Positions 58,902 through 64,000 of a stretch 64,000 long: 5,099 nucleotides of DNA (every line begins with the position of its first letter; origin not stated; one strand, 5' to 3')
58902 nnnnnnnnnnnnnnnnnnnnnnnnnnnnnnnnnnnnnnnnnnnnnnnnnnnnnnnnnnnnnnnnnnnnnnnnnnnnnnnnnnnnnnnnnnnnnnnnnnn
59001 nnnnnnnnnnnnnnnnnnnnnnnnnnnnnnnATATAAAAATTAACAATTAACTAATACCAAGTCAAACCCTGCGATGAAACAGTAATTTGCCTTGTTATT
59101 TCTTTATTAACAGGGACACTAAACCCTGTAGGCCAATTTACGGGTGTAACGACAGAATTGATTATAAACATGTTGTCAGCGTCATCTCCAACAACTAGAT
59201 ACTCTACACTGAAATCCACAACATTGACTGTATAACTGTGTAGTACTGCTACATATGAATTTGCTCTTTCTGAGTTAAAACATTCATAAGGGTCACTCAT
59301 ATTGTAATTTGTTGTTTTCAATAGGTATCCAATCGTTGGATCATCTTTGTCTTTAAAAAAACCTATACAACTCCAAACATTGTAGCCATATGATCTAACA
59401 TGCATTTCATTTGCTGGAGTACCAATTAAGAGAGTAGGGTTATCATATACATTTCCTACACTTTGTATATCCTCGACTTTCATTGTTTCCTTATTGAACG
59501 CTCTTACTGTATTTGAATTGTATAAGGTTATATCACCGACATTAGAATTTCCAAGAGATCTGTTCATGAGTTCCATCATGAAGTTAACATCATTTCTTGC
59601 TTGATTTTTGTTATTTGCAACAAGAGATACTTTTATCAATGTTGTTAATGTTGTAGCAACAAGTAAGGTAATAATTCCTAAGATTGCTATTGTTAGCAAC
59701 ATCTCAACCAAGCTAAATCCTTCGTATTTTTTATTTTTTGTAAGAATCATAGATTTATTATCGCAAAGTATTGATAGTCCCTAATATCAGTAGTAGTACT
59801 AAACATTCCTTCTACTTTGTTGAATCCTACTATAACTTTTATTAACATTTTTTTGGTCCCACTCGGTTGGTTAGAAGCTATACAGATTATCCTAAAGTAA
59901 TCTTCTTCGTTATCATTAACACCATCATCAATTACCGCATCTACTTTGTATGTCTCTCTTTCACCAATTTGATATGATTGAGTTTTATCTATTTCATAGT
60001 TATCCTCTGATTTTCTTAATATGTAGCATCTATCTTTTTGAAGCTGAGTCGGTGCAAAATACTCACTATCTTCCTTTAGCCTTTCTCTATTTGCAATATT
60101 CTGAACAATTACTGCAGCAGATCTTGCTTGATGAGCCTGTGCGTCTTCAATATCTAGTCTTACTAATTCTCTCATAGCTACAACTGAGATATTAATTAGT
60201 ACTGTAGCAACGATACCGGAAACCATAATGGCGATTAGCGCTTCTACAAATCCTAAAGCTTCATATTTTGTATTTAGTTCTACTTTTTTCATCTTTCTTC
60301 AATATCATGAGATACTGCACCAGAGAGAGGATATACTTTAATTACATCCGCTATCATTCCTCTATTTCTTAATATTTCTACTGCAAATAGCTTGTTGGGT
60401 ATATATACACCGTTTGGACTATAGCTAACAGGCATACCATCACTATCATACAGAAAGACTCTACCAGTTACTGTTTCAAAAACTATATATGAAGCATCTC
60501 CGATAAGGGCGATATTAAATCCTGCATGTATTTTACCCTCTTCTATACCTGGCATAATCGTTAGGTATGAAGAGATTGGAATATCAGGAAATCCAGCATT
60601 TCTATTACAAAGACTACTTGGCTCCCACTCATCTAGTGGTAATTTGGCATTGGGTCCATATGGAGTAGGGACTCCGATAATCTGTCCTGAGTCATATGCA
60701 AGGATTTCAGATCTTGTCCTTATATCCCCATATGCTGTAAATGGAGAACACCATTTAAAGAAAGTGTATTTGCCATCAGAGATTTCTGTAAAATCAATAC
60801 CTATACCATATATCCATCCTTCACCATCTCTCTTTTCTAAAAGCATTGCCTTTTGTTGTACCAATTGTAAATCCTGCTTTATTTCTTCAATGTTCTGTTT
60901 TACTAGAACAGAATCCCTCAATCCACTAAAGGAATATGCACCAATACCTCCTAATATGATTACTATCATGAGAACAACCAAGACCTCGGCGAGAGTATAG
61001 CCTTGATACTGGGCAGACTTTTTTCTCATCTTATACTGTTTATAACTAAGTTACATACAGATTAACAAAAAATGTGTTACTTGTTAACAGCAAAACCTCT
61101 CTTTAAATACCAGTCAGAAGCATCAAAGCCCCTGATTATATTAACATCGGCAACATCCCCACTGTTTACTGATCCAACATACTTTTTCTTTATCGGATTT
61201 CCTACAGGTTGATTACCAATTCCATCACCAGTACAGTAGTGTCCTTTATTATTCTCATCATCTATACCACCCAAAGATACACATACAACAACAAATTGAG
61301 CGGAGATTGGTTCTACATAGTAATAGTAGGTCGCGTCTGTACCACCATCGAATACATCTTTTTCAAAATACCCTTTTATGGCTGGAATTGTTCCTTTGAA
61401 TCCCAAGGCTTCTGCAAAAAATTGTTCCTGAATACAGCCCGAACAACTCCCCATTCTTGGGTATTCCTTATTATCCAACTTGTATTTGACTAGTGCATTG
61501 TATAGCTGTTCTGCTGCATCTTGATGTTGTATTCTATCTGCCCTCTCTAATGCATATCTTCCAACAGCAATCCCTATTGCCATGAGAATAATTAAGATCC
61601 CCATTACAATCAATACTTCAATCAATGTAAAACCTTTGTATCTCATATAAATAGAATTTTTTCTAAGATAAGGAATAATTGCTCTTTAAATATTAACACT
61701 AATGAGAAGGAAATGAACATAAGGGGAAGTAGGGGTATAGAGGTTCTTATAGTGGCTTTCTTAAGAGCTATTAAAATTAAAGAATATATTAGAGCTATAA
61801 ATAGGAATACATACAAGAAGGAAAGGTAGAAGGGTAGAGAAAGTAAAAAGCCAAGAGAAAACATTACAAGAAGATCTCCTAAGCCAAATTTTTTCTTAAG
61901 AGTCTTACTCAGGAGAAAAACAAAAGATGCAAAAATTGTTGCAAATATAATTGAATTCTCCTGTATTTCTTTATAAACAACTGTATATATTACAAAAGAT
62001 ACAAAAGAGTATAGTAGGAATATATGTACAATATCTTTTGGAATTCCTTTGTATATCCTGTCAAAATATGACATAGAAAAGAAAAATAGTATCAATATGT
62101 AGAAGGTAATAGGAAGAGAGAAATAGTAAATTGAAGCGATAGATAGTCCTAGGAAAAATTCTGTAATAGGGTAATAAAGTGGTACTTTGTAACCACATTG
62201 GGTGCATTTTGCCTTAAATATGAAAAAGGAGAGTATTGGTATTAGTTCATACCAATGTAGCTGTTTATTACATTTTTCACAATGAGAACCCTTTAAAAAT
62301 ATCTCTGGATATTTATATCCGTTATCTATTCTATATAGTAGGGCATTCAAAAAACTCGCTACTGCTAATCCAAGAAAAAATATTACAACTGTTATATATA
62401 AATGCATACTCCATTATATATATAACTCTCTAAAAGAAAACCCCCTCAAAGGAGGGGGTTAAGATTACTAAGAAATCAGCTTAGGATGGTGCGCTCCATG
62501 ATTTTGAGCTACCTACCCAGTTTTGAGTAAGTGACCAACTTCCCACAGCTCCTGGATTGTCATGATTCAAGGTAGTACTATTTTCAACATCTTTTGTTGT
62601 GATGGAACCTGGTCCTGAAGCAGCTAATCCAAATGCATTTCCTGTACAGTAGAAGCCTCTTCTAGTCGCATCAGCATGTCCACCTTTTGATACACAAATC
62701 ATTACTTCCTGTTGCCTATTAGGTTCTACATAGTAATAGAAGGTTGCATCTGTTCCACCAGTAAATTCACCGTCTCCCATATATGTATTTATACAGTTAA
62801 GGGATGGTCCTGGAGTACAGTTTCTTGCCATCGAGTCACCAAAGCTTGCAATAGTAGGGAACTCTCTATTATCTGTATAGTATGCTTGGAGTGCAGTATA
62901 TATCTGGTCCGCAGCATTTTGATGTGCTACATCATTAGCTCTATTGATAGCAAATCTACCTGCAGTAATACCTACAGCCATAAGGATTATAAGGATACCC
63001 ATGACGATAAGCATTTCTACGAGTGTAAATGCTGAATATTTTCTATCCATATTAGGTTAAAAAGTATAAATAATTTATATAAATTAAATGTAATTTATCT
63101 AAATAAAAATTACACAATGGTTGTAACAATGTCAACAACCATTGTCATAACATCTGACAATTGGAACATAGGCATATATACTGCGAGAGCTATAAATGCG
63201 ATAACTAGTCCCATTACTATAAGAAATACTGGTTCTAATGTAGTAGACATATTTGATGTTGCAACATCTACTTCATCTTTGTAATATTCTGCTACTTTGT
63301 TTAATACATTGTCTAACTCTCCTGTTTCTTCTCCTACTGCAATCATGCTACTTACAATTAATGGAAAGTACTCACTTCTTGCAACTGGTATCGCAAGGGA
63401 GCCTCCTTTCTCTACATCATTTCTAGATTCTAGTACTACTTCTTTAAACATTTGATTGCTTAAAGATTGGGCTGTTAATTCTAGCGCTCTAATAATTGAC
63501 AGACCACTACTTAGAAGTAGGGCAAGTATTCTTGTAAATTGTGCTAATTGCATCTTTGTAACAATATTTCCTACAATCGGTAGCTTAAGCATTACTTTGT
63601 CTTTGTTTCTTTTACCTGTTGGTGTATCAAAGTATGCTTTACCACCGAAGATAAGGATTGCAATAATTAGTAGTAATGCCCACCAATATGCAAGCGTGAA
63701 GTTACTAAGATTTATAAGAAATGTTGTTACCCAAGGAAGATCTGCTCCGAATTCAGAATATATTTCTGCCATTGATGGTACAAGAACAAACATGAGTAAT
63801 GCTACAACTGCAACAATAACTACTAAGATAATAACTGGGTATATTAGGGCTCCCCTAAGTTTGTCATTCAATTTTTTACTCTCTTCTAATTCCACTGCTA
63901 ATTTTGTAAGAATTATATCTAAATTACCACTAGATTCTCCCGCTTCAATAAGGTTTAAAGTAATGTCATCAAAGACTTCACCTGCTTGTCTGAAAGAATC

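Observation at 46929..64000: Pilus locus of about 17 kb embedding two giant Cys-rich secreted paralogs, each preceded by a membrane-anchored hypothetical gene, and a CheY-like receiver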

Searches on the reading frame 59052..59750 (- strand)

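Call 4: search_protein_families(library=pfam, max_evalue=0.01, proteins=[window:59052-59750:-])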
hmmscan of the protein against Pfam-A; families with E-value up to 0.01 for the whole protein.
window:59052-59750:- (232 aa): 1 family
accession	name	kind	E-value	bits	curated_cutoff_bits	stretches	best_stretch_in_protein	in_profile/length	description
PF07963.17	N_methyl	-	1.3e-06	28.1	21.2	1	7-31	2-26/27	Prokaryotic N-terminal methylation motif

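Call 10: search_protein_families(library=ncbifam, max_evalue=0.1, proteins=[window:59052-59750:-])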
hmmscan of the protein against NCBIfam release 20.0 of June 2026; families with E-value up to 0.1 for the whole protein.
window:59052-59750:- (232 aa): 12 families
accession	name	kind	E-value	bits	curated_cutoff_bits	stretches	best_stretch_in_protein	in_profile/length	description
NF041013.1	T4P_ComGE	equivalog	8.7e-06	25.8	49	1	7-67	1-61/83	competence type IV pilus minor pilin ComGE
NF041002.1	pilin_ComGF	equivalog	3.1e-05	24.2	80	1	10-96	2-88/139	competence type IV pilus minor pilin ComGF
TIGR02599.1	TIGR02599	subfamily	0.00016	21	256.5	1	11-83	1-73/361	Verru_Chthon cassette protein C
TIGR02532.1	IV_pilin_GFxxxE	domain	0.00018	21.2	16.3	1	11-31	3-23/24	prepilin-type N-terminal cleavage/methylation domain-containing protein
NF007848.0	PRK10557.1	equivalog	0.00027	20.3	120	1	5-65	6-66/192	prepilin peptidase-dependent protein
NF047827.1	T3SSXpsH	equivalog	0.0028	17.4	160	1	11-40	2-31/145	type II secretion system protein XpsH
TIGR01711.1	gspJ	equivalog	0.0033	17.3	64.85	1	11-67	2-58/192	type II secretion system minor pseudopilin GspJ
TIGR02523.1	type_IV_pilV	equivalog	0.011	16.2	52.2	1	10-87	2-76/139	type IV pilus modification protein PilV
TIGR00131.1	gal_kin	equivalog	0.015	14.2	226.65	1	36-161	210-318/388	galactokinase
TIGR01708.2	typeII_sec_gspH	equivalog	0.016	15.2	80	1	10-35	2-27/169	type II secretion system minor pseudopilin GspH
NF040999.1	pilin_ComGC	equivalog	0.033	14.4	75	1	10-36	2-28/84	competence type IV pilus major pilin ComGC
TIGR01710.1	typeII_sec_gspG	equivalog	0.039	14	88.85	1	11-41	2-32/134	type II secretion system major pseudopilin GspG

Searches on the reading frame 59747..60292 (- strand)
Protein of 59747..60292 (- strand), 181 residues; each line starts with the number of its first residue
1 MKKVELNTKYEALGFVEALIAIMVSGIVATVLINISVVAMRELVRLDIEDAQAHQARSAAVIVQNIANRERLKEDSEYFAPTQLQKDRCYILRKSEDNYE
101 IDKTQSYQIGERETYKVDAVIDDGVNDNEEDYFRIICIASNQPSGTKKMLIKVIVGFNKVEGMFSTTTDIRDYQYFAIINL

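Call 4: search_protein_families(library=pfam, max_evalue=0.01, proteins=[window:59747-60292:-])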
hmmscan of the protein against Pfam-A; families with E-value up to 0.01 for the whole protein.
window:59747-60292:- (181 aa): 0 families

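Call 10: search_protein_families(library=ncbifam, max_evalue=0.1, proteins=[window:59747-60292:-])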
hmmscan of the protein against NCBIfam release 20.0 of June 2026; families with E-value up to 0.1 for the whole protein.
window:59747-60292:- (181 aa): 1 family
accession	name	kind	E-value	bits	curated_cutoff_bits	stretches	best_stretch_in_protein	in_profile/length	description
NF011668.0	PRK15086.1-4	equivalog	0.016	14.1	575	1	7-54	135-182/413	ethanolamine utilization protein EutH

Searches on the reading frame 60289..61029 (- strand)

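Call 4: search_protein_families(library=pfam, max_evalue=0.01, proteins=[window:60289-61029:-])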
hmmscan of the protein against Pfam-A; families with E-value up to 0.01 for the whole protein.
window:60289-61029:- (246 aa): 1 family
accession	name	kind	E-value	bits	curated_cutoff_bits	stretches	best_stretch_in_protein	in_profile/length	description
PF07963.17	N_methyl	-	0.001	19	21.2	1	9-29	5-25/27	Prokaryotic N-terminal methylation motif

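Call 10: search_protein_families(library=ncbifam, max_evalue=0.1, proteins=[window:60289-61029:-])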
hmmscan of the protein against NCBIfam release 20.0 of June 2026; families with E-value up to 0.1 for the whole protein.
window:60289-61029:- (246 aa): 7 families
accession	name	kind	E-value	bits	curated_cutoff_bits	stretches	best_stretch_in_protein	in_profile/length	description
NF040982.1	ComGD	equivalog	6.9e-08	33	70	1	9-66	2-59/139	competence type IV pilus minor pilin ComGD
NF007800.0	PRK10506.1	equivalog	2.9e-07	30.4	158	1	4-65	4-65/163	prepilin peptidase-dependent protein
TIGR01708.2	typeII_sec_gspH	equivalog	2.5e-05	24.3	80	1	9-63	2-56/169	type II secretion system minor pseudopilin GspH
NF007862.0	PRK10574.1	equivalog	0.0042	17.2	138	1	7-35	3-31/145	prepilin peptidase-dependent pilin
TIGR02532.1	IV_pilin_GFxxxE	domain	0.028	14.3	16.3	1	9-26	2-19/24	prepilin-type N-terminal cleavage/methylation domain-containing protein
TIGR01710.1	typeII_sec_gspG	equivalog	0.041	13.9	88.85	1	9-55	1-50/134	type II secretion system major pseudopilin GspG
NF006453.0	PRK08808.1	equivalog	0.043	12.9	295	1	7-66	5-61/211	type II secretion system protein J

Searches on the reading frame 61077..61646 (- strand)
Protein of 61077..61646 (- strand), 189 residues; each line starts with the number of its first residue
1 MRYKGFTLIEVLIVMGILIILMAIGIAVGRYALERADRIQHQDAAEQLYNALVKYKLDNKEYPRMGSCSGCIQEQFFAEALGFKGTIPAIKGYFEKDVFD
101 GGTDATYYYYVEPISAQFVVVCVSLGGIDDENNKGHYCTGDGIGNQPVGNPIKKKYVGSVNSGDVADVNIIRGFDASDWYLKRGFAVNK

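Call 5: search_protein_families(library=pfam, max_evalue=0.01, proteins=[window:61077-61646:-])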
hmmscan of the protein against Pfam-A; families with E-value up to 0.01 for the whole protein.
window:61077-61646:- (189 aa): 2 families
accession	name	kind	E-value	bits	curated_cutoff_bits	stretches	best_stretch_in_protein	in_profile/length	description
PF07963.17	N_methyl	-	1.2e-06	28.3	21.2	1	2-24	3-25/27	Prokaryotic N-terminal methylation motif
PF05968.16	Bacillus_PapR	-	0.0018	19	27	1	13-48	5-40/48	Bacillus PapR protein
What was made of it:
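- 61077..61646 (-): Second 189-aa pilin, a paralogue of the first. N_methyl 1.2e-6 (call 5).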

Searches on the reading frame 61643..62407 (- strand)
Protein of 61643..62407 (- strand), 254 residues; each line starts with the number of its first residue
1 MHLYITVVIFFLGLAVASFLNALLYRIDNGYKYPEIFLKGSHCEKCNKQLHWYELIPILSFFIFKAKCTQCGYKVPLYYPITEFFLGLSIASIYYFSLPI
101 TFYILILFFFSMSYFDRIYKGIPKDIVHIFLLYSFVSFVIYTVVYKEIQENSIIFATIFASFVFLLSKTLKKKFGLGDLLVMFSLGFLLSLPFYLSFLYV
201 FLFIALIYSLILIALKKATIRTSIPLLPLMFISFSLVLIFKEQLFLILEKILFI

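Call 5: search_protein_families(library=pfam, max_evalue=0.01, proteins=[window:61643-62407:-])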
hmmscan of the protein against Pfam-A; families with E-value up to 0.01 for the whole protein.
window:61643-62407:- (254 aa): 2 families
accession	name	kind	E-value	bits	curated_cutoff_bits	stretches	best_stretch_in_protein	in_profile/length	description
PF06750.18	A24_N_bact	-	3.5e-23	81.9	23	1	12-95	2-82/84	Bacterial Peptidase A24 N-terminal domain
PF01478.23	Peptidase_A24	-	0.0005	20.9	26.5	1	104-209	2-103/104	Type IV leader peptidase family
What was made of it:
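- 61643..62407 (-): pilD prepilin peptidase with an N-terminal CxxC...CxxC zinc-finger domain. A24_N_bact 3.5e-23; Peptidase_A24 5e-4, below cutoff (call 5).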

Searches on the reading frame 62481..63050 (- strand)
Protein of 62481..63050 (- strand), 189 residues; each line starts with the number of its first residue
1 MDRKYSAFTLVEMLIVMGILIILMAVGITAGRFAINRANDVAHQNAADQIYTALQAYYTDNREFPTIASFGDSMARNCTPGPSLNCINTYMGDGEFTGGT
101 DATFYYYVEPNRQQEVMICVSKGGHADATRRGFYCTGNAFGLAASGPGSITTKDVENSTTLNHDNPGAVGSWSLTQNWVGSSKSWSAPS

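Call 5: search_protein_families(library=pfam, max_evalue=0.01, proteins=[window:62481-63050:-])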
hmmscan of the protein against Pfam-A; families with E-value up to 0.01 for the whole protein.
window:62481-63050:- (189 aa): 1 family
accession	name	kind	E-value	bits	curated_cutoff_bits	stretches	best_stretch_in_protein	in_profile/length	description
PF07963.17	N_methyl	-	3.4e-06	26.8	21.2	1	3-26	2-25/27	Prokaryotic N-terminal methylation motif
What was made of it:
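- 62481..63050 (-): 189-aa type IV pilin, probably the major pilin. It is followed by a terminator-like hairpin at 62439-62460. N_methyl 3.4e-6 (call 5).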

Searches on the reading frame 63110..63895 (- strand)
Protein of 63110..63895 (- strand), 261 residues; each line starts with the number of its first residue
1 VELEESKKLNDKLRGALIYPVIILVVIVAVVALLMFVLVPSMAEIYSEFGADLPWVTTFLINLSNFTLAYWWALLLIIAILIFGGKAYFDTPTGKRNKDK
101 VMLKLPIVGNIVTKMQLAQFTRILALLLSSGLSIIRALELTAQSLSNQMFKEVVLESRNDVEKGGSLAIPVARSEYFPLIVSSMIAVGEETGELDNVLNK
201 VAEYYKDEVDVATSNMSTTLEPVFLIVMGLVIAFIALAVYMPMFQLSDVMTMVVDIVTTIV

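Call 5: search_protein_families(library=pfam, max_evalue=0.01, proteins=[window:63110-63895:-])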
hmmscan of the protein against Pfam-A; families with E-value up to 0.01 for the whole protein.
window:63110-63895:- (261 aa): 1 family
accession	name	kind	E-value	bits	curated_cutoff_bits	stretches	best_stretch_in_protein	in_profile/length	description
PF00482.28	T2SSF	-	3.8e-33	114.6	25.2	2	120-242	1-125/125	Type II secretion system (T2SS), protein F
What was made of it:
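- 63110..64000 (-): pilC (platform protein). It is cut by the window end; orthologues are 413 aa. T2SSF 3.8e-33 (call 5).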
